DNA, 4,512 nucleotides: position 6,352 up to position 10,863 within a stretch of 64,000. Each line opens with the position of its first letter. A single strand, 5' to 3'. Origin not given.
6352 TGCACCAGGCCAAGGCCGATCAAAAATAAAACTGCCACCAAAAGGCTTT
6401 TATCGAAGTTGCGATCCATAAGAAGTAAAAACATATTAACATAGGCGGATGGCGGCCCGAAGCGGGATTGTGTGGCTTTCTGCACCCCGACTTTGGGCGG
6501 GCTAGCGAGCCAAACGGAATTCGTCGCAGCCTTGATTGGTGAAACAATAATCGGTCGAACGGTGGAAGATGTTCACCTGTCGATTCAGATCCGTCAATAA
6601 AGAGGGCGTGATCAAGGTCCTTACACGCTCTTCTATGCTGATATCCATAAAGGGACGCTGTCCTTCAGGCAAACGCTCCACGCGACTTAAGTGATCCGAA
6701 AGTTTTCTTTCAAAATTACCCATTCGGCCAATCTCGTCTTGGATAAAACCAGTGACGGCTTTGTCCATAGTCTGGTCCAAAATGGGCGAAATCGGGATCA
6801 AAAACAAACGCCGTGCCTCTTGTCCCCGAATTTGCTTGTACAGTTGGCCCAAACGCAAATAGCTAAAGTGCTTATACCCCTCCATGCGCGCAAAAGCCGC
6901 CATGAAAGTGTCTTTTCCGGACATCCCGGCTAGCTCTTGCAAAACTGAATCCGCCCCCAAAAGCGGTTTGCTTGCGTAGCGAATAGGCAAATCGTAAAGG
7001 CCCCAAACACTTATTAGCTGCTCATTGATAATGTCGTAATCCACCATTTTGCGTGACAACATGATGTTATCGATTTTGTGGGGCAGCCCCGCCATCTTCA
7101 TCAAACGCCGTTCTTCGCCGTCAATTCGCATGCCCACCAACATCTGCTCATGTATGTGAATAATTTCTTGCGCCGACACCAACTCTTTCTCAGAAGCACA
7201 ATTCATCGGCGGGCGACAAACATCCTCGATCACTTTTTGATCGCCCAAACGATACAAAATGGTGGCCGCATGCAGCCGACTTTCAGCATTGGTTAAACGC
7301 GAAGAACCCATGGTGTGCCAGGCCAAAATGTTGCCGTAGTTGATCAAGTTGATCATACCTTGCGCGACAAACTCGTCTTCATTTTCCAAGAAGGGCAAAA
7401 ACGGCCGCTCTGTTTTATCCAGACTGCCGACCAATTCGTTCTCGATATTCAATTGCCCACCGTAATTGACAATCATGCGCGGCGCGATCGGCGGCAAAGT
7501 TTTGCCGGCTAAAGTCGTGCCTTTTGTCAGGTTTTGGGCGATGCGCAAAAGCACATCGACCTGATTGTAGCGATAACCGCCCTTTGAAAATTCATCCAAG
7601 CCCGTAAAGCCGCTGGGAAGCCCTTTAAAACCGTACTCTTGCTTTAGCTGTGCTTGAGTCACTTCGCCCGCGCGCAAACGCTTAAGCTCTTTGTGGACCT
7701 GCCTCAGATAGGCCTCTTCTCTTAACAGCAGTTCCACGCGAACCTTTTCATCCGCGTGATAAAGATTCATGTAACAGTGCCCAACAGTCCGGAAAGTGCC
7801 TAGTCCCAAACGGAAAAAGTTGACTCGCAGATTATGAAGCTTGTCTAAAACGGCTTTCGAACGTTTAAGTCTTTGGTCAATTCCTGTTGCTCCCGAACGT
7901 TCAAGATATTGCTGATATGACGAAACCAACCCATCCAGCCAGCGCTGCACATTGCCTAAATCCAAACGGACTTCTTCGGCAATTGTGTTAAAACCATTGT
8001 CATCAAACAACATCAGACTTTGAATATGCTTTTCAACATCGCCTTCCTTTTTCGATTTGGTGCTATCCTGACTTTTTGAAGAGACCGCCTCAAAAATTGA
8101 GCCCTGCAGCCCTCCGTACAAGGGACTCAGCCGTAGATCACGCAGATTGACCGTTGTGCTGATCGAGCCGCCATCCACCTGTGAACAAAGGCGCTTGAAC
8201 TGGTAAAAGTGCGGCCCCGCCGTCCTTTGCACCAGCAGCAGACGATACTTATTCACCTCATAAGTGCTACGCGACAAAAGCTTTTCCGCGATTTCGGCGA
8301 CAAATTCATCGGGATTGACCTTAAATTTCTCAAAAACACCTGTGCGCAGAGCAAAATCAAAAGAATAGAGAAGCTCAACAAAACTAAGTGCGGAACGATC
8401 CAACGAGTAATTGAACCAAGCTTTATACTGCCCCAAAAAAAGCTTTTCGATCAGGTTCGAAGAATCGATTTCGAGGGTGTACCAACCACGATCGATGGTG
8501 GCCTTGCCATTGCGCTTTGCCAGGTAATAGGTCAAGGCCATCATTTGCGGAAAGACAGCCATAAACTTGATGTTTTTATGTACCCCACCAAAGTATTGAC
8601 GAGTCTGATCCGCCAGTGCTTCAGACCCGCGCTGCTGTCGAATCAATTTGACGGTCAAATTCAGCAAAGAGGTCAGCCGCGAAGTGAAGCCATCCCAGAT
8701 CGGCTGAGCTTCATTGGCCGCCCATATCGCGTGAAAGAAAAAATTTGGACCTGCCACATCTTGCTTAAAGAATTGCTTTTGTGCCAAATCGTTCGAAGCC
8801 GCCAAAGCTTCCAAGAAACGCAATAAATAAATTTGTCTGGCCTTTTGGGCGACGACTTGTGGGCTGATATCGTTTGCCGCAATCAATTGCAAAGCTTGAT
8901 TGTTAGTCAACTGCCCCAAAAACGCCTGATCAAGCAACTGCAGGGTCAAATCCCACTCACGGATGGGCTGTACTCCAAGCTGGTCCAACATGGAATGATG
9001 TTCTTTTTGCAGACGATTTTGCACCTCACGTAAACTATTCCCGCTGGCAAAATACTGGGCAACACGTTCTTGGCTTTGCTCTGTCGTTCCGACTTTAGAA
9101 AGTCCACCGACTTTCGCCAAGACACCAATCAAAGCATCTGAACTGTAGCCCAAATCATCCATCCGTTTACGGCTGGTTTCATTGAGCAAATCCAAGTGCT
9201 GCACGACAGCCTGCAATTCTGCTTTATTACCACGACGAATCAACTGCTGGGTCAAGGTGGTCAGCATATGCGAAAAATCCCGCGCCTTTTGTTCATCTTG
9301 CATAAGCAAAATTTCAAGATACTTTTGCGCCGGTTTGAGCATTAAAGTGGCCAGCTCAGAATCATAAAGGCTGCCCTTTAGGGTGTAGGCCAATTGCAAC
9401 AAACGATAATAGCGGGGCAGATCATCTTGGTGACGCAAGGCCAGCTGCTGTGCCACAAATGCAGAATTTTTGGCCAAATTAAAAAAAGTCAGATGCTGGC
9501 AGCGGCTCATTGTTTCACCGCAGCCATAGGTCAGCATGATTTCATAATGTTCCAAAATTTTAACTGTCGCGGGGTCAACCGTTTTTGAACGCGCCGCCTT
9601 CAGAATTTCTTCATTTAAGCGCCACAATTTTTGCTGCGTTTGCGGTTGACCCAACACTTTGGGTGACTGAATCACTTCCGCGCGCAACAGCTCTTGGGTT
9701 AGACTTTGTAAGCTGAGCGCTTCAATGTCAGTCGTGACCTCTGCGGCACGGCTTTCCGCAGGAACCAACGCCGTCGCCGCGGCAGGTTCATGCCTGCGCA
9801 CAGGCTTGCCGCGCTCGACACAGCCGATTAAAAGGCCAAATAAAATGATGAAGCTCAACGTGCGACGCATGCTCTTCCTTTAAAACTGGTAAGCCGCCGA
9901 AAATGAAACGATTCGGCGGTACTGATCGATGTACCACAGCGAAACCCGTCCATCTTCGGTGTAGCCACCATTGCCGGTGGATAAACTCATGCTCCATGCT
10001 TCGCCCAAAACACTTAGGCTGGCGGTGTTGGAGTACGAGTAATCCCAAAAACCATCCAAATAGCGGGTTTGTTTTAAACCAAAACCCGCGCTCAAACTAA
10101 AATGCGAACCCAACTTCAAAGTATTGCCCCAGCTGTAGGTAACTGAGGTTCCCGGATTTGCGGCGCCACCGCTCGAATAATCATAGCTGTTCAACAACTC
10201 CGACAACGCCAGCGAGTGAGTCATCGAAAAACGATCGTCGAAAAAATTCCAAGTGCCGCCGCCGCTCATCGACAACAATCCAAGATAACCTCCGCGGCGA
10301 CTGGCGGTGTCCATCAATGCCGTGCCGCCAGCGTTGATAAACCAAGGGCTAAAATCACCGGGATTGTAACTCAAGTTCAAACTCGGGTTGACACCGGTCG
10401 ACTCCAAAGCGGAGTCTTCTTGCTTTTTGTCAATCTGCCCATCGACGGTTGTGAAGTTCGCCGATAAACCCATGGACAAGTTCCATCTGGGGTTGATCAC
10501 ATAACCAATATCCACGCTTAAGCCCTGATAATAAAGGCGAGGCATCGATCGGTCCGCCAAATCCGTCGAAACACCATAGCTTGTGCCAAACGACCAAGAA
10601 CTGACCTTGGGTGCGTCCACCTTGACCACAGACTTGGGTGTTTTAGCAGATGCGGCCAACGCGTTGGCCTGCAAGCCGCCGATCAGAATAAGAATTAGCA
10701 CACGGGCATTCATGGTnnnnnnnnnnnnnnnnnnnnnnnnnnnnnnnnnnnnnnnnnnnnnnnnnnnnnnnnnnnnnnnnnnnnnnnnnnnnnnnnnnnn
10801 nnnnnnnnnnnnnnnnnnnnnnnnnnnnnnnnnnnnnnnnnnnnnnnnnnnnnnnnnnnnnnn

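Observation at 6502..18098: Four-gene met-zincin / giant-lipoprotein / OM-barrel operon reading directly into ftsW: candidate undescribed envelope system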

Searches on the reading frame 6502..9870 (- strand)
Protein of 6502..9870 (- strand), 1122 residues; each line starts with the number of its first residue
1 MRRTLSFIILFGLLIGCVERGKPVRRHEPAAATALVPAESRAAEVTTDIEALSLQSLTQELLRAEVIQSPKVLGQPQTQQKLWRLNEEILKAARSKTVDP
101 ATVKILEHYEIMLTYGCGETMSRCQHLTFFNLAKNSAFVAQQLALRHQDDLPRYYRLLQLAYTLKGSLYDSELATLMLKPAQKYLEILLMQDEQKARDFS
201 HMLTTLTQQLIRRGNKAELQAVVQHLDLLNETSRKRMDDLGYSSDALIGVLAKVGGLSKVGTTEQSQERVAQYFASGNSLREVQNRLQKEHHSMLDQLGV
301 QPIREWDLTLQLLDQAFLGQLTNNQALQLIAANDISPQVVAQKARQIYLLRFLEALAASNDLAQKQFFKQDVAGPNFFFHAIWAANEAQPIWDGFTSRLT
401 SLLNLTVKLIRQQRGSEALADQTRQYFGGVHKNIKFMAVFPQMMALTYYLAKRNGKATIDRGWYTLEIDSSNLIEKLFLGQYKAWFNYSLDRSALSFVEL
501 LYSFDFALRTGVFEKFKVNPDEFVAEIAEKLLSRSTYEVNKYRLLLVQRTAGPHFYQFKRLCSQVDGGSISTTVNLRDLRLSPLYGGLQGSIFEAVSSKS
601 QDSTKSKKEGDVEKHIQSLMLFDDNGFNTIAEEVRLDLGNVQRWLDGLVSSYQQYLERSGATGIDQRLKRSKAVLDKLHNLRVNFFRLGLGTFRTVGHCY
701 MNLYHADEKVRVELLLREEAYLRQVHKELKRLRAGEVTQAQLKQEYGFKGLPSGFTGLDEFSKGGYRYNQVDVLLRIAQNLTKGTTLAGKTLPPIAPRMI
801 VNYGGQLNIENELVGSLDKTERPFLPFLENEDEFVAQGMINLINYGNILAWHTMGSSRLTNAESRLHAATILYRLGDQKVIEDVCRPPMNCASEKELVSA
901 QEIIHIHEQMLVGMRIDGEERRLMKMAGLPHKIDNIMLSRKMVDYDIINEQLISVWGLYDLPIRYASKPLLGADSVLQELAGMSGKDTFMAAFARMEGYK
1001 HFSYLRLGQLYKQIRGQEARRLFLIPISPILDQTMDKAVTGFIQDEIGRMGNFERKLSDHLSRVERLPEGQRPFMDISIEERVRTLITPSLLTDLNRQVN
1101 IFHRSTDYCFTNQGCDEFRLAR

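Call 4: search_protein_families(library=pfam, proteins=[window:6502-9870:-], max_evalue=1)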
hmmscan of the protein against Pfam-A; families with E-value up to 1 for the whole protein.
window:6502-9870:- (1122 aa): 0 families

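Call 5: search_protein_families(library=ncbifam, proteins=[window:6502-9870:-], max_evalue=1)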
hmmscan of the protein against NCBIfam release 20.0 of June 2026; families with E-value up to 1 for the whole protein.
window:6502-9870:- (1122 aa): 0 families

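Call 9: find_encoding_contigs(protein=window:6502-9870:-, flank=10000, max_places=6)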
Protein window:6502-9870:- (1122 aa): 1 contig read that carries it; 1 place shown.
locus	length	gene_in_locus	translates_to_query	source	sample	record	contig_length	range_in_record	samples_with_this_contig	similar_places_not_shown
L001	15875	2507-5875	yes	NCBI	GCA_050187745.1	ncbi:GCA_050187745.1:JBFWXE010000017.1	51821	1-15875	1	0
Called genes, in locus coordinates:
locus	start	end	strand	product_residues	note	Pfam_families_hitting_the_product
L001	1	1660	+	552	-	?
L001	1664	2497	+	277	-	-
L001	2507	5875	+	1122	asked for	-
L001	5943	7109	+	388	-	PF01098:FTSW_RODA_SPOVE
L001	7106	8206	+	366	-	PF03033:Glyco_transf_28, PF04101:Glyco_tran_28_C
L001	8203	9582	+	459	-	PF01225:Mur_ligase, PF08245:Mur_ligase_M, PF02875:Mur_ligase_C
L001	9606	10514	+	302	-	PF01565:FAD_binding_4, PF02873:MurB_C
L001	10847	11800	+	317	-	PF01820:Dala_Dala_lig_N, PF01071:GARS_A (weak), PF02655:ATP-grasp_3 (weak), PF02222:ATP-grasp (weak), PF07478:Dala_Dala_lig_C, PF13535:ATP-grasp_4 (weak)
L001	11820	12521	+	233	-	PF08478:POTRA_1 (weak), PF03799:FtsQ_DivIB_C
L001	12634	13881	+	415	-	PF02491:SHS2_FTSA, PF06723:MreB_Mbl, PF06277:EutA (faint), PF14450:FtsA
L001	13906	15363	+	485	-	PF00091:Tubulin, PF12327:FtsZ_C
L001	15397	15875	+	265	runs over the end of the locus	PF00149:Metallophos (weak)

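Call 12: find_homologous_proteins(query=window:6502-9870:-)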
Query window:6502-9870:- (1122 aa): 1 proteins with E <= 0.001 among 8000 candidates.
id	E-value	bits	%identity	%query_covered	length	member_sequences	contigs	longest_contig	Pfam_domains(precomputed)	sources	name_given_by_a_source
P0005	0.0e+0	2522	100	100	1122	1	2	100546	-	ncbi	ncbi:MAG: hypothetical protein AB7N80_05455 [Bdellovibrionales bacterium]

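Call 82: search_protein_families(library=padloc, proteins=[window:6502-9870:-], max_evalue=0.01)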
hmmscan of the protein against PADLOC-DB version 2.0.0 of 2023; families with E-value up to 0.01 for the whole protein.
window:6502-9870:- (1122 aa): 0 families

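Call 83: search_protein_families(library=phrogs, proteins=[window:6502-9870:-], max_evalue=0.01)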
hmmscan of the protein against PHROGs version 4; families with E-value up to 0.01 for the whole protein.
window:6502-9870:- (1122 aa): 0 families

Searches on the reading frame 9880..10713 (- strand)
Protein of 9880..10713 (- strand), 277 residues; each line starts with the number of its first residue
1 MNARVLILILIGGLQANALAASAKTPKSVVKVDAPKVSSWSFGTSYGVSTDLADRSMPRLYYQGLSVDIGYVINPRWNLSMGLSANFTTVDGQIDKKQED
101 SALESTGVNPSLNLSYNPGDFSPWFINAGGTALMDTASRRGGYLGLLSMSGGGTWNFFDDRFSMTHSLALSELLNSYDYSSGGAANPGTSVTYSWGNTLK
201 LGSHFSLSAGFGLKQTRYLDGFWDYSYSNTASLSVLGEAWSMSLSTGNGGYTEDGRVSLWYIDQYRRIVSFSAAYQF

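Call 4: search_protein_families(library=pfam, proteins=[window:9880-10713:-], max_evalue=1)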
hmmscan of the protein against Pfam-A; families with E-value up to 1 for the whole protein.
window:9880-10713:- (277 aa): 1 family
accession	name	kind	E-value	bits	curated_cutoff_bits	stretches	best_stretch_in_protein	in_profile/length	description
PF14905.12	OMP_b-brl_3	-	0.0048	16.4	27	1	64-181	271-381/408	Outer membrane protein beta-barrel family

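Call 5: search_protein_families(library=ncbifam, proteins=[window:9880-10713:-], max_evalue=1)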
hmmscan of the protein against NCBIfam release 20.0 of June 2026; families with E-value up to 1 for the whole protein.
window:9880-10713:- (277 aa): 0 families

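Call 39: search_solved_structures(query=A6, max_evalue=5)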
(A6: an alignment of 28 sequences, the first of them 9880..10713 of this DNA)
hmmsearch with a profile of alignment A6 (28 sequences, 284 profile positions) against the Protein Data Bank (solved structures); distinct sequences matched with E-value up to 5: 0.

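Call 40: search_protein_families(library=pfam, alignment_id=A6, max_evalue=0.1)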
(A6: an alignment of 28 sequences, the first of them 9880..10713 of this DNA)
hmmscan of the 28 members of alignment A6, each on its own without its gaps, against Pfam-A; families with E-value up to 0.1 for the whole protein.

A. member 1, window:9880-10713:- (277 aa): 1 family
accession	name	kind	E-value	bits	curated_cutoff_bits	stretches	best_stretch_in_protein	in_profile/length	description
PF14905.12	OMP_b-brl_3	-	0.0048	16.4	27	1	64-181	271-381/408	Outer membrane protein beta-barrel family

B. families by the number of members that match (of 28 scanned): 3 families
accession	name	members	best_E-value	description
PF13505.12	OMP_b-brl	2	0.00024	Outer membrane protein beta-barrel domain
PF03349.22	Toluene_X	1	0.0037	Outer membrane protein transport protein (OMPP1/FadL/TodX)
PF14905.12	OMP_b-brl_3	1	0.0048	Outer membrane protein beta-barrel family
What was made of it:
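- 9880..10713 (-): g3: 277-aa protein with a signal-peptidase-I type signal peptide. It shows dyad-repeat hydrophobicity in about 12-14 stretches and a C-terminal beta-signal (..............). Predicted outer-membrane beta-barrel. Weak sub-threshold Pfam OMP-barrel hits in calls 4 and 40.
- On Outer-membrane beta-barrel proteins (g3): Pfam OMP-barrel hits are only sub-threshold (calls 4, 40).
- On Slam / T11SS: No DUF560 hit for g3 at E<=1 (call 4), and none for 28 family members at E<=0.1 (call 40).
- Closest known: Slam / type 11 secretion. Different: g3 has no DUF560 match and no TPR domain (calls 4, 40).
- None of 28 g3 family members matches DUF560 (calls 4, 40).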

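Call 82: search_protein_families(library=padloc, proteins=[window:9880-10713:-], max_evalue=0.01)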
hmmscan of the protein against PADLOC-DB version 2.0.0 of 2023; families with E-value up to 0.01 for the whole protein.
window:9880-10713:- (277 aa): 0 families

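Call 83: search_protein_families(library=phrogs, proteins=[window:9880-10713:-], max_evalue=0.01)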
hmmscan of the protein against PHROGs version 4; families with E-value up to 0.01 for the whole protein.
window:9880-10713:- (277 aa): 0 families
